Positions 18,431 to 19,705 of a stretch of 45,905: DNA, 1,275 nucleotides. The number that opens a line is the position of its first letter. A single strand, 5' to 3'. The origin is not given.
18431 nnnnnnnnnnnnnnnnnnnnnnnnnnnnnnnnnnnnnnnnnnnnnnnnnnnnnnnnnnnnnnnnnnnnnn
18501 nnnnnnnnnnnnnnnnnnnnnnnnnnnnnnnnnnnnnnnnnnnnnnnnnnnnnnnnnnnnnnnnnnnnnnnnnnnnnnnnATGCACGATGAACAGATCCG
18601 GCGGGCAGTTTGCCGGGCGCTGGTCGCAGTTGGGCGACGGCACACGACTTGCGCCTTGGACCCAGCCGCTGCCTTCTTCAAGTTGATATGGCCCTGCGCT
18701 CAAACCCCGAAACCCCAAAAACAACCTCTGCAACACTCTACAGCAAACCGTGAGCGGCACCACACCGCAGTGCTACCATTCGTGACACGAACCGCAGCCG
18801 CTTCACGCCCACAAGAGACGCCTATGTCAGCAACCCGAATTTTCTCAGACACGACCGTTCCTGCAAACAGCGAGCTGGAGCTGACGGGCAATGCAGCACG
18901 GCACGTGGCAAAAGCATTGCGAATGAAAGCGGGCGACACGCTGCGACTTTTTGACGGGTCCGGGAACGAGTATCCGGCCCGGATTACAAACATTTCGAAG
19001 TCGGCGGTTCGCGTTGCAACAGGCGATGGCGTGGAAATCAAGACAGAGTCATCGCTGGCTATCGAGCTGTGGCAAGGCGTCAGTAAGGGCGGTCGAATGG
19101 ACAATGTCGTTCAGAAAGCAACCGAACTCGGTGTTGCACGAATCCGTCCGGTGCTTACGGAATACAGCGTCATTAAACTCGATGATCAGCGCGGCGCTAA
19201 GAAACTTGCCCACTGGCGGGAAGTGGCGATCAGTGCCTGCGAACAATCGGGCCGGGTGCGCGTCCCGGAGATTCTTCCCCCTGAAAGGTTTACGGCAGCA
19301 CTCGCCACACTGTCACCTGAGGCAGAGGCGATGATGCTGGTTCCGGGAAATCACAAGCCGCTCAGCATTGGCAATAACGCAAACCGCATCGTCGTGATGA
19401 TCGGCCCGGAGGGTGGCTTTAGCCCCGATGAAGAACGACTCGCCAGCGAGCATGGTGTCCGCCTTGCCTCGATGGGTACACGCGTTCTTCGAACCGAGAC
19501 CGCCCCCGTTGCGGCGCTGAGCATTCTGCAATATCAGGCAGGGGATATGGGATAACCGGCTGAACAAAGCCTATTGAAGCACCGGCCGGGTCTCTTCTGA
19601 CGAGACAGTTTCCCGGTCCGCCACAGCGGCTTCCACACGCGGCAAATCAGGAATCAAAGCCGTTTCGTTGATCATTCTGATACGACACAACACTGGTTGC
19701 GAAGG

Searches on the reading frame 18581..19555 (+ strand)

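Call 7: search_protein_families(library=ncbifam, proteins=[window:18581-19555:+])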
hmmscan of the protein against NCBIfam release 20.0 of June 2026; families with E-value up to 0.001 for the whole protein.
window:18581-19555:+ (324 aa): 23 families
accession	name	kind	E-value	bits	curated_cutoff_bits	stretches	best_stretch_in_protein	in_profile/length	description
NF008692.0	PRK11713.1-5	equivalog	3.6e-82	275.5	196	1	82-323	1-246/246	16S rRNA (uracil(1498)-N(3))-methyltransferase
NF008690.0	PRK11713.1-1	equivalog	1.8e-58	197.8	342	1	82-324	1-243/243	16S rRNA (uracil(1498)-N(3))-methyltransferase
TIGR00046.1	TIGR00046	subfamily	5.1e-58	196.2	41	1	96-323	13-240/240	RsmE family RNA methyltransferase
NF008709.0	PRK11713.7-4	equivalog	9.9e-58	195.4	292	1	95-324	12-246/246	16S rRNA (uracil(1498)-N(3))-methyltransferase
NF008711.0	PRK11713.7-6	equivalog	2.9e-45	154.9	304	1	83-318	2-240/244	16S rRNA (uracil(1498)-N(3))-methyltransferase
NF008694.0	PRK11713.3-2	equivalog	9.4e-45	152.8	234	1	82-317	5-238/245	16S rRNA (uracil(1498)-N(3))-methyltransferase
NF008707.0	PRK11713.7-2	equivalog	1.3e-44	152.4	327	1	84-319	11-252/255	16S rRNA (uracil(1498)-N(3))-methyltransferase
NF008706.0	PRK11713.7-1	equivalog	7.1e-44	150.3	273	1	83-318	2-228/232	16S rRNA (uracil(1498)-N(3))-methyltransferase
NF008697.0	PRK11713.4-1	equivalog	1.1e-42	146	234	1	94-319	15-242/250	16S rRNA (uracil(1498)-N(3))-methyltransferase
NF008696.0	PRK11713.3-5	equivalog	2.6e-42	144.9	234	1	82-323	4-245/248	16S rRNA (uracil(1498)-N(3))-methyltransferase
NF008691.0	PRK11713.1-4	equivalog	8.3e-42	143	279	1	96-319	15-247/252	16S rRNA (uracil(1498)-N(3))-methyltransferase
NF008693.0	PRK11713.2-3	equivalog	1.2e-40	139.3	210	1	82-319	1-241/246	16S rRNA (uracil(1498)-N(3))-methyltransferase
NF008705.0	PRK11713.6-4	equivalog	8e-39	133.4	343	1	96-316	15-234/248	16S rRNA (uracil(1498)-N(3))-methyltransferase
NF008703.0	PRK11713.6-2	equivalog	3.6e-30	104.9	291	1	97-316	16-235/242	16S rRNA (uracil(1498)-N(3))-methyltransferase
NF008702.0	PRK11713.6-1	equivalog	3.5e-29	101.7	269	1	88-316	4-229/235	16S rRNA (uracil(1498)-N(3))-methyltransferase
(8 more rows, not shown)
